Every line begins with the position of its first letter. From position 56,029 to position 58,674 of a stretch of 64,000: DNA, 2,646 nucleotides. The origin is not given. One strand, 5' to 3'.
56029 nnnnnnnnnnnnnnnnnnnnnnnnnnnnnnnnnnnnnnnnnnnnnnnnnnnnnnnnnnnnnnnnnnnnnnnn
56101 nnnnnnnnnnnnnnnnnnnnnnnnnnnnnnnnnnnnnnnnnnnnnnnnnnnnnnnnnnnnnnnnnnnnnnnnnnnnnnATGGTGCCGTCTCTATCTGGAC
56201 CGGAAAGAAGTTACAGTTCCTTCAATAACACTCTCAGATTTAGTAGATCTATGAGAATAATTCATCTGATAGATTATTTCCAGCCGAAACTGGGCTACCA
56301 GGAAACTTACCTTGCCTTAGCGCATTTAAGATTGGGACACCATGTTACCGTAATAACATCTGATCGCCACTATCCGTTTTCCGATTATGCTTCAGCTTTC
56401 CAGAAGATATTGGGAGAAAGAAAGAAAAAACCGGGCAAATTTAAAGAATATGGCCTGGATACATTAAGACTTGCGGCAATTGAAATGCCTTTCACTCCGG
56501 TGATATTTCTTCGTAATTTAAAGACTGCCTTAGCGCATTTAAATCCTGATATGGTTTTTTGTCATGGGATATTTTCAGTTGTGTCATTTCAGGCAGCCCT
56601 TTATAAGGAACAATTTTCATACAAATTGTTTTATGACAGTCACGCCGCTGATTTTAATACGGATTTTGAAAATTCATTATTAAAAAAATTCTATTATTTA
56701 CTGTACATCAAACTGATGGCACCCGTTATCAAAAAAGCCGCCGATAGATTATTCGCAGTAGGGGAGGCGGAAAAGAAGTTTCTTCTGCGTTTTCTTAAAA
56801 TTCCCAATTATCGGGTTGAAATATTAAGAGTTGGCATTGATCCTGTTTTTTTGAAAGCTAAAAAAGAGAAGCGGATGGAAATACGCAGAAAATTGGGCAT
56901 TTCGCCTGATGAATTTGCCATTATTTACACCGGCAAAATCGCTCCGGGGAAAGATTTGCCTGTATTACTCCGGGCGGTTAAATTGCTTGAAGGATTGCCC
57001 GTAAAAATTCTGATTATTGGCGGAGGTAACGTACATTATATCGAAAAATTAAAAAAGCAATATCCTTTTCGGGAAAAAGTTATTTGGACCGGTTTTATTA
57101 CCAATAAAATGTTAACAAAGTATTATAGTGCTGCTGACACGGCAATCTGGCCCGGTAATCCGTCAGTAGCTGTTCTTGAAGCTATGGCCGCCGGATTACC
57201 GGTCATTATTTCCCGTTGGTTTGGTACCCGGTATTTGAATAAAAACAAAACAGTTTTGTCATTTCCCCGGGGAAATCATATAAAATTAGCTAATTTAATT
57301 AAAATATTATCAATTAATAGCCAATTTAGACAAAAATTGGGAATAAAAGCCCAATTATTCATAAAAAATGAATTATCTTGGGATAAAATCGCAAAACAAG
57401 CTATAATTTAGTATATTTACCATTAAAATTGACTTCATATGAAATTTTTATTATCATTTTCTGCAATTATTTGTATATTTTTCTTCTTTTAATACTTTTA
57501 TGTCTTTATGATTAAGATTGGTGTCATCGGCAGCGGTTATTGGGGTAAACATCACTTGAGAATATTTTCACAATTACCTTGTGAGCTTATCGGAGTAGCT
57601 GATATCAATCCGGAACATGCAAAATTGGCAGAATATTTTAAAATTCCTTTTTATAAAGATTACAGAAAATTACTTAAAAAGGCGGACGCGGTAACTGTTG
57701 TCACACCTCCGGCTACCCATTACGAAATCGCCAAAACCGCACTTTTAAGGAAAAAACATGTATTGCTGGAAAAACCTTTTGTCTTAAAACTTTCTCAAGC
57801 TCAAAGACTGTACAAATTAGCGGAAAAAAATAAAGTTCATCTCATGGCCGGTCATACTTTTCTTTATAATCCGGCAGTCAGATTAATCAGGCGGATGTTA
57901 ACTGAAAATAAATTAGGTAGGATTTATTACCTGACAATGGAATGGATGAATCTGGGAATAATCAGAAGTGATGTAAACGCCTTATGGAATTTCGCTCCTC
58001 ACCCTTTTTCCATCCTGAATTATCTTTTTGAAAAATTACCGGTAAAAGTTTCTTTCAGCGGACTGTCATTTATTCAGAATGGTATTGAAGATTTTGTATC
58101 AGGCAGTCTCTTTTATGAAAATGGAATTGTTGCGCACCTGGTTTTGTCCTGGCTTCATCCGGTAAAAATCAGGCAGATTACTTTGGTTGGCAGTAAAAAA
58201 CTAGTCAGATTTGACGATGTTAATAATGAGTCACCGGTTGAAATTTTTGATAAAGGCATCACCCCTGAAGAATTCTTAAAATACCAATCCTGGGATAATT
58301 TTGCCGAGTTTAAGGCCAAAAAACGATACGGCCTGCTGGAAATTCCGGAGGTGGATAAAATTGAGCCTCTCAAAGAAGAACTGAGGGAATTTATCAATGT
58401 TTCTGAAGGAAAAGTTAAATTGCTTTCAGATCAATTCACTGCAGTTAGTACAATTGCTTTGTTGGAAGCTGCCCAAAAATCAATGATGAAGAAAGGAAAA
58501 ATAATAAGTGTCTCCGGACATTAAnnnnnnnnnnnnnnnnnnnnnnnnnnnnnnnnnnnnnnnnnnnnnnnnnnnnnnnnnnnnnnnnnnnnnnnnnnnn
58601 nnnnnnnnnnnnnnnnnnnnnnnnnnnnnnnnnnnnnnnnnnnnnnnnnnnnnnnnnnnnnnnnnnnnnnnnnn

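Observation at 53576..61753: Sugar-acid amidation and decoration sub-cluster: AsnB-like amidotransferase, Gfo/Idh/MocA dehydrogenase, ATP-grasp ligase, two methyltransferases, SDR and HAD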

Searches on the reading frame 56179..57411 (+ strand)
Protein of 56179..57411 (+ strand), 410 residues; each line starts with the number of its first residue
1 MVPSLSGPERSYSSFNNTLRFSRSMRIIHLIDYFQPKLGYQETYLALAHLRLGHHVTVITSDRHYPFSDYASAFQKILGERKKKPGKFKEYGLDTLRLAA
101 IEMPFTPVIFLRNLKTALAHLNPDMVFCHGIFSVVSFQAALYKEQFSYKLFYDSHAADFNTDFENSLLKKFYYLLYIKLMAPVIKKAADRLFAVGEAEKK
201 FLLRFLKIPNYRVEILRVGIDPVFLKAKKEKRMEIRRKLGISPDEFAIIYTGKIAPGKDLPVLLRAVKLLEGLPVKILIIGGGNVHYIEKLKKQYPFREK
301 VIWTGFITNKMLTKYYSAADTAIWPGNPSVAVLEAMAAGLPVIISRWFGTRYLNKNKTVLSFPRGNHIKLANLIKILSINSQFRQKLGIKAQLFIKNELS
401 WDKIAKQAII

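Call 4: search_protein_families(library=pfam, proteins=[window:56179-57411:+], max_evalue=0.01)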
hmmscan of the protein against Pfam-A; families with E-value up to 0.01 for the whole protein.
window:56179-57411:+ (410 aa): 5 families
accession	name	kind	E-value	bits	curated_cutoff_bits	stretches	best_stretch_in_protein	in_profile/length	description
PF00534.26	Glycos_transf_1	-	2.2e-22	79.8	26.4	1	233-392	3-170/172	Glycosyl transferases group 1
PF13692.12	Glyco_trans_1_4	-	2e-17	64.2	27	1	247-375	3-137/142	Glycosyl transferases group 1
PF13439.12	Glyco_transf_4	-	5.1e-10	40.1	28.5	1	44-222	10-168/170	Glycosyltransferase Family 4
PF13579.12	Glyco_trans_4_4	-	3.4e-09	37.7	29.7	1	48-219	13-158/158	Glycosyl transferase 4-like domain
PF13524.12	Glyco_trans_1_2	-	6.5e-05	23.3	25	1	263-407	5-141/144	Glycosyl transferase-like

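Call 5: search_protein_families(library=ncbifam, proteins=[window:56179-57411:+], max_evalue=0.01)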
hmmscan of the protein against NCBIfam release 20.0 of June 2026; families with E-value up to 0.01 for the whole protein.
window:56179-57411:+ (410 aa): 23 families
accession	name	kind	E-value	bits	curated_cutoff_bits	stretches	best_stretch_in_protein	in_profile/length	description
TIGR04157.1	glyco_rSAM_CFB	subfamily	9.7e-19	67.6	400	1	186-352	168-337/406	TIGR04157 family glycosyltransferase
NF038295.1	EPS_HpsP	equivalog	3.3e-18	65.9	550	1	122-409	92-381/388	hormogonium polysaccharide biosynthesis glycosyltransferase HpsP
TIGR02149.1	glgA_Coryne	subfamily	7.5e-17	61.5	302.4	1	186-408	143-383/391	glycogen synthase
TIGR04063.1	stp3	hypoth_equivalog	2.1e-15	56.5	442.05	1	26-404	1-384/397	TIGR04063 family PEP-CTERM/XrtA system glycosyltransferase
NF047684.1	TeichurnBiosyTuaC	equivalog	3.5e-15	55.8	550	1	186-387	163-361/391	teichuronic acid biosynthesis protein TuaC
TIGR03088.1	stp2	hypoth_equivalog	8.3e-14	51.4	409.05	1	177-407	130-365/374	TIGR03088 family PEP-CTERM/XrtA system glycosyltransferase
NF053787.1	GlcN_PG_synth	equivalog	1.4e-13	50.5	480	1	212-407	165-351/361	N-acetylglucosaminyl phosphatidylglycerol synthase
NF038298.1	EPS_HpsO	equivalog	8.3e-13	47.9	575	1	217-391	175-363/388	hormogonium polysaccharide biosynthesis glycosyltransferase HpsO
TIGR03449.1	mycothiol_MshA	equivalog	2.6e-12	46.4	462.5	1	186-407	163-395/406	D-inositol-3-phosphate glycosyltransferase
NF012028.0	PRK15484.1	subfamily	9e-12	44.8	618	1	207-407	157-370/380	lipopolysaccharide N-acetylglucosaminyltransferase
NF046085.1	XrtY_assoc_Gly1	equivalog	1.1e-11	44.2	400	1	191-407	164-376/387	XrtY-associated glycosyltransferase XYAG1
NF049988.1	MGlcDAGSynMgs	equivalog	3.3e-10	39.9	400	1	106-345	70-319/398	alpha-monoglucosyldiacylglycerol synthase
TIGR04047.1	MSMEG_0565_glyc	hypoth_equivalog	3.7e-09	36.1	259.85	1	223-408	172-367/373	MSMEG_0565 family glycosyltransferase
NF041876.1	EPS_EpsE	equivalog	1.2e-08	34.7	400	1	213-405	188-386/389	exopolysaccharide biosynthesis GT4 family glycosyltransferase EpsE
NF053513.1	Gtran_IagA_BgsA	equivalog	8.2e-07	28.3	460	1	147-344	67-264/333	LTA glycolipid anchor biosynthesis glycosyltransferase, IagA/BgsA family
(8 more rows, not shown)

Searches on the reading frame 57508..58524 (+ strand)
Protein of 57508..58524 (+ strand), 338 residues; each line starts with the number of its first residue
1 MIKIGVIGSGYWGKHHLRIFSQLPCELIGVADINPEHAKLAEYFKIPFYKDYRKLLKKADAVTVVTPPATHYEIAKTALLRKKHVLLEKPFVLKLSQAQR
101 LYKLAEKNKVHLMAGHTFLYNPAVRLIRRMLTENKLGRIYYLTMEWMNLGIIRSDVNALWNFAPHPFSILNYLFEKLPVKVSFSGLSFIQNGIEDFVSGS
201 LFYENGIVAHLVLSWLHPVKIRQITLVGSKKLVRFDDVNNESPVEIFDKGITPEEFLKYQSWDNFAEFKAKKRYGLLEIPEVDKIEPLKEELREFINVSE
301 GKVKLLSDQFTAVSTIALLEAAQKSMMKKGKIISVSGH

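Call 4: search_protein_families(library=pfam, proteins=[window:57508-58524:+], max_evalue=0.01)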
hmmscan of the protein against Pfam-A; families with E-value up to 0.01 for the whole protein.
window:57508-58524:+ (338 aa): 4 families
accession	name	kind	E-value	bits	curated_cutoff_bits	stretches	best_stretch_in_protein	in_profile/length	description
PF01408.29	GFO_IDH_MocA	-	5e-29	101.9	24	1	2-116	1-120/120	Oxidoreductase family, NAD-binding Rossmann fold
PF22725.1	GFO_IDH_MocA_C3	-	2.6e-11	44.1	27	1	125-231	2-121/124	GFO/IDH/MocA C-terminal domain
PF02826.25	2-Hacid_dh_C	-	8.7e-05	22.4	25.1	1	3-79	38-114/178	D-isomer specific 2-hydroxyacid dehydrogenase, NAD binding domain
PF02894.22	GFO_IDH_MocA_C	-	8.8e-05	22.8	22.9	1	130-330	3-214/218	Oxidoreductase family, C-terminal alpha/beta domain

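Call 5: search_protein_families(library=ncbifam, proteins=[window:57508-58524:+], max_evalue=0.01)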
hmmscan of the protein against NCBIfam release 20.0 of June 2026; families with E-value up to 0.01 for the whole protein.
window:57508-58524:+ (338 aa): 10 families
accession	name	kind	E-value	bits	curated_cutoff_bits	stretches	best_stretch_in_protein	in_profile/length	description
NF040723.1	UDP-GlcNAcDh_Arch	equivalog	5.5e-45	154.2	450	1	2-250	1-250/302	UDP-N-acetylglucosamine 3-dehydrogenase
TIGR04380.1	myo_inos_iolG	equivalog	5.1e-20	71.6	355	1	1-194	1-205/330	inositol 2-dehydrogenase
NF008607.0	PRK11579.1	subfamily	3e-16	59.4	330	1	2-144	5-150/346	oxidoreductase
NF052479.1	LevoglcsnDh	equivalog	2.2e-15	56.3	650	1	2-141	4-156/386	levoglucosan dehydrogenase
NF058561.1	BT_2158_fam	equivalog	1.5e-14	53.4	750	1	3-140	37-178/487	glycoside 3-dehydrogenase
NF041392.1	XylDh_Gfo6_Halo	equivalog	1.9e-13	49.9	350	1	57-138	81-162/350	D-xylose 1-dehydrogenase Gfo6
NF007574.0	PRK10206.1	equivalog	1.7e-09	37.2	352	1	34-139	40-146/345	oxidoreductase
NF052679.1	InsChiInosDhIolG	equivalog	7.6e-09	35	540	1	2-138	3-147/343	bifunctional inositol 2-dehydrogenase/D-chiro-inositol 1-dehydrogenase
NF058563.1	BT_2159_fam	equivalog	0.00017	20.7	650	1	2-151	1-155/350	disaccharide 3-dehydrogenase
NF009830.0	PRK13304.1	equivalog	0.0025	17.3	267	1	1-109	1-113/265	aspartate dehydrogenase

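Call 32: search_solved_structures(query=window:57508-58524:+, max_evalue=1e-8)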
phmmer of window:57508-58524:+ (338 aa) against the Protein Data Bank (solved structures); distinct sequences matched with E-value up to 1e-8: 35.
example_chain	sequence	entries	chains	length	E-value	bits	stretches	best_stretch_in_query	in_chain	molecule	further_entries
3c1a_A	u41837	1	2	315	1.3e-20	77.1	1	2-184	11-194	Putative oxidoreductase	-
7bvj_A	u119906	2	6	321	4.2e-20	75.4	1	3-242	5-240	Oxidoreductase, NAD-binding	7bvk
3evn_A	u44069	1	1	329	7.8e-15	58.1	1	57-213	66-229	Oxidoreductase, Gfo/Idh/MocA family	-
4fb5_A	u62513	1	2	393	1.4e-14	57.3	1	3-177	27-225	Probable oxidoreductase protein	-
3kux_A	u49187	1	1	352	5.4e-13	52.1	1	2-144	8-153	Putative oxidoreductase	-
3e18_A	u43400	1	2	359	1.7e-12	50.5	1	4-223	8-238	oxidoreductase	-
3e9m_A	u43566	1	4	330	6.3e-12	48.6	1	24-143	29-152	Oxidoreductase, Gfo/Idh/MocA family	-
3q2k_A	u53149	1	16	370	7.9e-11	44.9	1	2-234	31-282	oxidoreductase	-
1evj_A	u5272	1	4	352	8.9e-11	44.8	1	30-145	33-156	GLUCOSE-FRUCTOSE OXIDOREDUCTASE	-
6jw6_A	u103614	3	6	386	9.5e-11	44.7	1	2-149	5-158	Dehydrogenase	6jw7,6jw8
6ktj_A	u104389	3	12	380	1.5e-10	44.1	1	4-141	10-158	Scyllo-inositol dehydrogenase with L-glucose dehydrogenase activity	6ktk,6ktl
5ya8_A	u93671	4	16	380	1.6e-10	44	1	4-141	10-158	Scyllo-inositol dehydrogenase with L-glucose dehydrogenase activity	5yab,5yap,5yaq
1ydw_A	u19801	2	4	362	1.7e-10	43.8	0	2-135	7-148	AX110P-like protein | Probable oxidoreductase At4g09670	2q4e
8tdf_A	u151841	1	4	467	1.8e-10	43.7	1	3-139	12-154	Dehydrogenase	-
8tdh_A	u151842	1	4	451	1.9e-10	43.7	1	3-139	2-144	Predicted dehydrogenases and related proteins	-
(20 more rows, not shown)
